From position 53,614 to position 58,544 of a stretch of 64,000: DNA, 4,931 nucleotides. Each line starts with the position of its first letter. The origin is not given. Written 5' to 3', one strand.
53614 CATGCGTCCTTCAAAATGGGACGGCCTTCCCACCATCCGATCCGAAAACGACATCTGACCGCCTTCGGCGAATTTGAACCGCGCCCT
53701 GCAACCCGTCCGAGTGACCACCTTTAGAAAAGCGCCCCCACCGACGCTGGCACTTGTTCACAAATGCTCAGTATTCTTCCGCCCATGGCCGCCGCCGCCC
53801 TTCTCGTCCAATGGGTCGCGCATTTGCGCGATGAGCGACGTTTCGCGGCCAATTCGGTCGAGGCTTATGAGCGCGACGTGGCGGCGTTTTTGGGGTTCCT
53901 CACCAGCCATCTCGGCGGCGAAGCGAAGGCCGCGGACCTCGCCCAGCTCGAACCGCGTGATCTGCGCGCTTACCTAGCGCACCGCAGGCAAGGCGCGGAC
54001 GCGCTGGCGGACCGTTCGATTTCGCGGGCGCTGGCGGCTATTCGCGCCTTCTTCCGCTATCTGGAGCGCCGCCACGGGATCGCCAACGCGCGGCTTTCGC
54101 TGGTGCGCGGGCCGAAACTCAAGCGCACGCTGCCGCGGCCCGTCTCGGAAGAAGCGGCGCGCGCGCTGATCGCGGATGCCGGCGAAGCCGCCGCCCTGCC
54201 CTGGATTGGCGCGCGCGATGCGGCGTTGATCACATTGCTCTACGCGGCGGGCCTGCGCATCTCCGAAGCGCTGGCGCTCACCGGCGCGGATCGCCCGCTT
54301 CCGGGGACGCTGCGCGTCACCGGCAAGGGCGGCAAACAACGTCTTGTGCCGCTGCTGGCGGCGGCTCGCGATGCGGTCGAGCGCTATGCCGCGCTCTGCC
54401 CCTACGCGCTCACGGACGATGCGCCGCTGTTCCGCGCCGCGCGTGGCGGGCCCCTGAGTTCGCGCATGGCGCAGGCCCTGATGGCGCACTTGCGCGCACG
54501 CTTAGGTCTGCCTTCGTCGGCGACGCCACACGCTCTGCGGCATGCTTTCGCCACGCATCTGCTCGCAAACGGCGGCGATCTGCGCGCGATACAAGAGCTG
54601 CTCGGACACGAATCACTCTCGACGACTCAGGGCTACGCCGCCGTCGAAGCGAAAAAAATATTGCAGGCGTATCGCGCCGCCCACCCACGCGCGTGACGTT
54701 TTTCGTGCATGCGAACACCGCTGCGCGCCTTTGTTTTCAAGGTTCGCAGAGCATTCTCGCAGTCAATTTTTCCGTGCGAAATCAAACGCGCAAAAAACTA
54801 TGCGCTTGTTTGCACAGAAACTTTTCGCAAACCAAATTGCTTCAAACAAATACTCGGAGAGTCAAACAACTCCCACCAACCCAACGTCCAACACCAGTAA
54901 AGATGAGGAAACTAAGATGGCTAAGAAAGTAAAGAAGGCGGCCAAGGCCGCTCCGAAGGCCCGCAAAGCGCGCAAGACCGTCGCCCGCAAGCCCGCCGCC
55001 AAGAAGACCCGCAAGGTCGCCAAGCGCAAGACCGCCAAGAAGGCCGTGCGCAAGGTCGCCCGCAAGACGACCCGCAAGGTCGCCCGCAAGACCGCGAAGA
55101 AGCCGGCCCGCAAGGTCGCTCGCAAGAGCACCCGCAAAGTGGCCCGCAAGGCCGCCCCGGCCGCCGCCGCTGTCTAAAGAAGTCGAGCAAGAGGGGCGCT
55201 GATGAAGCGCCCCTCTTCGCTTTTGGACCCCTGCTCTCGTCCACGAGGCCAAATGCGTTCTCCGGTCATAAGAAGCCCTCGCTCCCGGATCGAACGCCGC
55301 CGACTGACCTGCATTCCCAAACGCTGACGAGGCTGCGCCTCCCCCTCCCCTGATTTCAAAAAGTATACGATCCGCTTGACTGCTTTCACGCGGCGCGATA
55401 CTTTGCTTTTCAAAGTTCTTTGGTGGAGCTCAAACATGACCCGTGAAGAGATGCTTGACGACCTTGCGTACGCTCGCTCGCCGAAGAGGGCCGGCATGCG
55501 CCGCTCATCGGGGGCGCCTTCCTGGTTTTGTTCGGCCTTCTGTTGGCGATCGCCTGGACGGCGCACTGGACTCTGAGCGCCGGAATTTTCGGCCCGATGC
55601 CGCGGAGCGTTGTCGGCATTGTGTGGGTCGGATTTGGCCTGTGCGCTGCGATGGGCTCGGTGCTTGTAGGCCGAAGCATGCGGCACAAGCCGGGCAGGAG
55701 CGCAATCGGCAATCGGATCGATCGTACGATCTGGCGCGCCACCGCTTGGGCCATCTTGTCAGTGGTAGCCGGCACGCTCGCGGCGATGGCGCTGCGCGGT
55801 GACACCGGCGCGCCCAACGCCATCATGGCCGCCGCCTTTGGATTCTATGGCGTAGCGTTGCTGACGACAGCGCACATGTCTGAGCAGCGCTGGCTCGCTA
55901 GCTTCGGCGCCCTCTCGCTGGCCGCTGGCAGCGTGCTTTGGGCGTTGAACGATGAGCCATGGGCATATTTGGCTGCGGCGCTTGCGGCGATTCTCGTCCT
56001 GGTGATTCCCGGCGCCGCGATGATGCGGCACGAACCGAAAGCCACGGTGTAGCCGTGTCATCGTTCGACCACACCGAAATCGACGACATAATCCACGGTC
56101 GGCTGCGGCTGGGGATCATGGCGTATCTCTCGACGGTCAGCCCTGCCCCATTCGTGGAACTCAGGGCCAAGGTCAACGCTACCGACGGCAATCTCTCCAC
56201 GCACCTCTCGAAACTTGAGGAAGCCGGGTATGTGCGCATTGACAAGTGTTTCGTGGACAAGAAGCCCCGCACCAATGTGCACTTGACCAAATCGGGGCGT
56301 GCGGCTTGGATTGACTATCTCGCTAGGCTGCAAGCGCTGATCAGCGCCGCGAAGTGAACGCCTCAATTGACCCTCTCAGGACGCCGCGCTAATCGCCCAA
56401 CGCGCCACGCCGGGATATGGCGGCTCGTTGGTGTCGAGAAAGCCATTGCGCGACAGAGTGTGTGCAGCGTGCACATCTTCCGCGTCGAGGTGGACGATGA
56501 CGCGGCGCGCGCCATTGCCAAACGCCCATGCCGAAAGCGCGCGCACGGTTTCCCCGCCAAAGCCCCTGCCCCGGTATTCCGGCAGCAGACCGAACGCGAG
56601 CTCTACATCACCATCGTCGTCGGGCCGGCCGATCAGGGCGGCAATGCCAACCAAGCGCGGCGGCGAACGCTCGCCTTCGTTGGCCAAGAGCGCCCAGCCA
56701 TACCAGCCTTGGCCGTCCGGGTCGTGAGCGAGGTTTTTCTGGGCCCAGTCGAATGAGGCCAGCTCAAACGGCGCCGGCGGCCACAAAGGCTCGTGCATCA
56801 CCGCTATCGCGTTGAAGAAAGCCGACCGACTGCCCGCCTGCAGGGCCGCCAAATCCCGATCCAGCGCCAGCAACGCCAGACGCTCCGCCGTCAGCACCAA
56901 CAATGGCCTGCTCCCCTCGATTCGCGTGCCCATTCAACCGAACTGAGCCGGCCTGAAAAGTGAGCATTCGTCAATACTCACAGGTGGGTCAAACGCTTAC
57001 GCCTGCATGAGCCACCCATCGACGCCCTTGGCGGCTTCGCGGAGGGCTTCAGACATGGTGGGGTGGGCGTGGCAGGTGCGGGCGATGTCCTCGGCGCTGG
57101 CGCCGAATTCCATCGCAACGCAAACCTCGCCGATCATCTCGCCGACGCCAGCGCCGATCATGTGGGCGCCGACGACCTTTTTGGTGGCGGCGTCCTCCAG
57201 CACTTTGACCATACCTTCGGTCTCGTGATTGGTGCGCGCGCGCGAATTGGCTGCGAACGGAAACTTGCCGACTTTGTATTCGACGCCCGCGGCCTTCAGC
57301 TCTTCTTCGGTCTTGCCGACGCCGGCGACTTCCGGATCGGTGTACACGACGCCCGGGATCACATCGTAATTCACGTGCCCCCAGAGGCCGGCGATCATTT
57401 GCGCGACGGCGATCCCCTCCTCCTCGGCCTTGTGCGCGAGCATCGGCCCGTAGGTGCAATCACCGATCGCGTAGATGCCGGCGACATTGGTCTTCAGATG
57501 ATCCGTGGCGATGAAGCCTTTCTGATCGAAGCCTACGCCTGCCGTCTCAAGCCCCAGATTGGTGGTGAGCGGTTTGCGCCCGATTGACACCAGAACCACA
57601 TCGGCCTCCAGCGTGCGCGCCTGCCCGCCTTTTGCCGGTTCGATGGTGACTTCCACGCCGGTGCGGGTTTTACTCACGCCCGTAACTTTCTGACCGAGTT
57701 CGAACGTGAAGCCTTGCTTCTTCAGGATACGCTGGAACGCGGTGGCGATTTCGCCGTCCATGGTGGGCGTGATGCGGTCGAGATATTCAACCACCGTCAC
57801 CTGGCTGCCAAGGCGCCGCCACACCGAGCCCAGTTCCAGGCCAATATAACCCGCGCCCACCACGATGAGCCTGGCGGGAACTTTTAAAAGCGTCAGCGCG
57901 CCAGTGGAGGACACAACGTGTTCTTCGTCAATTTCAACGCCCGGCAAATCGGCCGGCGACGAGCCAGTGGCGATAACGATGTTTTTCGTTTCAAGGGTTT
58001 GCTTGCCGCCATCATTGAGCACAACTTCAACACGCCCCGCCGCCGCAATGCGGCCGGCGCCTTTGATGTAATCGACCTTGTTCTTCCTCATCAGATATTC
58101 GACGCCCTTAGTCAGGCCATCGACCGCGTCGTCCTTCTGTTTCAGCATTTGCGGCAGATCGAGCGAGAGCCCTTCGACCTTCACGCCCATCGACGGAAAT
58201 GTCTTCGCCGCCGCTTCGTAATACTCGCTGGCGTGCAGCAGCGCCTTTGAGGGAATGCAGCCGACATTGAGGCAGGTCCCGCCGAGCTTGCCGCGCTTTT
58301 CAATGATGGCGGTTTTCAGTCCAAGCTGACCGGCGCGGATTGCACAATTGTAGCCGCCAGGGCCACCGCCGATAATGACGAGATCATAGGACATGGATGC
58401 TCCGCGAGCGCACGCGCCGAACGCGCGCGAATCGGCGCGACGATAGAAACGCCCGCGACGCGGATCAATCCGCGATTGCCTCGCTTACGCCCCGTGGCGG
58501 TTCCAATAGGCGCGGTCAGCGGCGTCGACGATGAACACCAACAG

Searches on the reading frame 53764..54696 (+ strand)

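Call 81: search_protein_families(library=pfam, proteins=[window:53764-54696:+], max_evalue=0.0001)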
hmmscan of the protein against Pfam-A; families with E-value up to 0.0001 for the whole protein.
window:53764-54696:+ (310 aa): 3 families
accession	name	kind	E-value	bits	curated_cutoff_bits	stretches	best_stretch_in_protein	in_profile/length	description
PF00589.27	Phage_integrase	-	1.4e-32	113.3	27.1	1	148-296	20-170/172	Phage integrase family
PF02899.23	Phage_int_SAM_1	-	8e-17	61.7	22.3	1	15-104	2-83/83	Phage integrase, N-terminal SAM-like domain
PF13495.12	Phage_int_SAM_4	-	1.4e-05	25.8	27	1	16-103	4-81/85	Phage integrase, N-terminal SAM-like domain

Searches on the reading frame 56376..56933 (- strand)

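Call 81: search_protein_families(library=pfam, proteins=[window:56376-56933:-], max_evalue=0.0001)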
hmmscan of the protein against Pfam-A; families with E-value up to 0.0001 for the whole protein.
window:56376-56933:- (185 aa): 2 families
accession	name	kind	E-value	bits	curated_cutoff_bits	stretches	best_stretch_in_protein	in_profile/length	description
PF13302.13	Acetyltransf_3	-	1.9e-12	48.5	25.4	1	26-165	10-137/138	Acetyltransferase (GNAT) domain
PF00583.31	Acetyltransf_1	-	7.3e-11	42.8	20.7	1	44-165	9-116/116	Acetyltransferase (GNAT) family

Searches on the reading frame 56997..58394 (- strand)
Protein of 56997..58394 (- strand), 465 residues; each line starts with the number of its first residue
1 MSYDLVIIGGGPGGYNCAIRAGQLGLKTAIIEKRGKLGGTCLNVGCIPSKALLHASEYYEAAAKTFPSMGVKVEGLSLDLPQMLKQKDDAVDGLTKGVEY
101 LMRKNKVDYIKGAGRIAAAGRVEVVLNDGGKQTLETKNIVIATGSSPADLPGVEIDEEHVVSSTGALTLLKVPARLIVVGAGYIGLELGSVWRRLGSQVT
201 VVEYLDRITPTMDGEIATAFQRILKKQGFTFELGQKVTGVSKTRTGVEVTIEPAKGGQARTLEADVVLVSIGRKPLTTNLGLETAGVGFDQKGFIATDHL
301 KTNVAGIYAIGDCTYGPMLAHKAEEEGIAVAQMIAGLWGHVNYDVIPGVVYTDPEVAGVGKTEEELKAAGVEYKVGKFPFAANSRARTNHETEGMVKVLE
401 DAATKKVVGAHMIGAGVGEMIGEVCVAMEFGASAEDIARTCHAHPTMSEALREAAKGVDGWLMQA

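Call 67: search_protein_families(library=pfam, proteins=[window:56997-58394:-], max_evalue=0.0001)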
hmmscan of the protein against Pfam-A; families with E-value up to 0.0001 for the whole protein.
window:56997-58394:- (465 aa): 10 families
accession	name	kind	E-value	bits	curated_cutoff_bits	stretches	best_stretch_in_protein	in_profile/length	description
PF07992.20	Pyr_redox_2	-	8.2e-74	249.1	26.1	1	3-327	1-291/291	Pyridine nucleotide-disulphide oxidoreductase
PF02852.28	Pyr_redox_dim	-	8.2e-43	145.5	25.3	1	346-455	1-110/110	Pyridine nucleotide-disulphide oxidoreductase, dimerisation domain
PF00070.33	Pyr_redox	-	1.8e-24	86.5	22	1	175-252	1-80/82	Pyridine nucleotide-disulphide oxidoreductase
PF13738.12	Pyr_redox_3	-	6.8e-12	45.7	30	1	131-311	120-305/305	Pyridine nucleotide-disulphide oxidoreductase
PF12831.13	FAD_oxidored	-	2.4e-09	37.5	27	1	4-45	1-42/416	FAD dependent oxidoreductase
PF13450.12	NAD_binding_8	-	5.3e-08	33.5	21.9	1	7-42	1-36/68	NAD(P)-binding Rossmann-like domain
PF03486.20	HI0933_like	-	5.6e-07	29.7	50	0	4-39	2-37/244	HI0933-like protein Rossmann domain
PF00890.30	FAD_binding_2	-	9e-07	28.8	20.4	1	4-40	1-37/414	FAD binding domain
PF13434.12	Lys_Orn_oxgnase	-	2.4e-06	27.4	21.3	0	92-188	106-203/339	L-lysine 6-monooxygenase/L-ornithine 5-monooxygenase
PF01134.28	GIDA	-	8.6e-06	25.5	22.1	0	4-65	1-59/391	Glucose inhibited division protein A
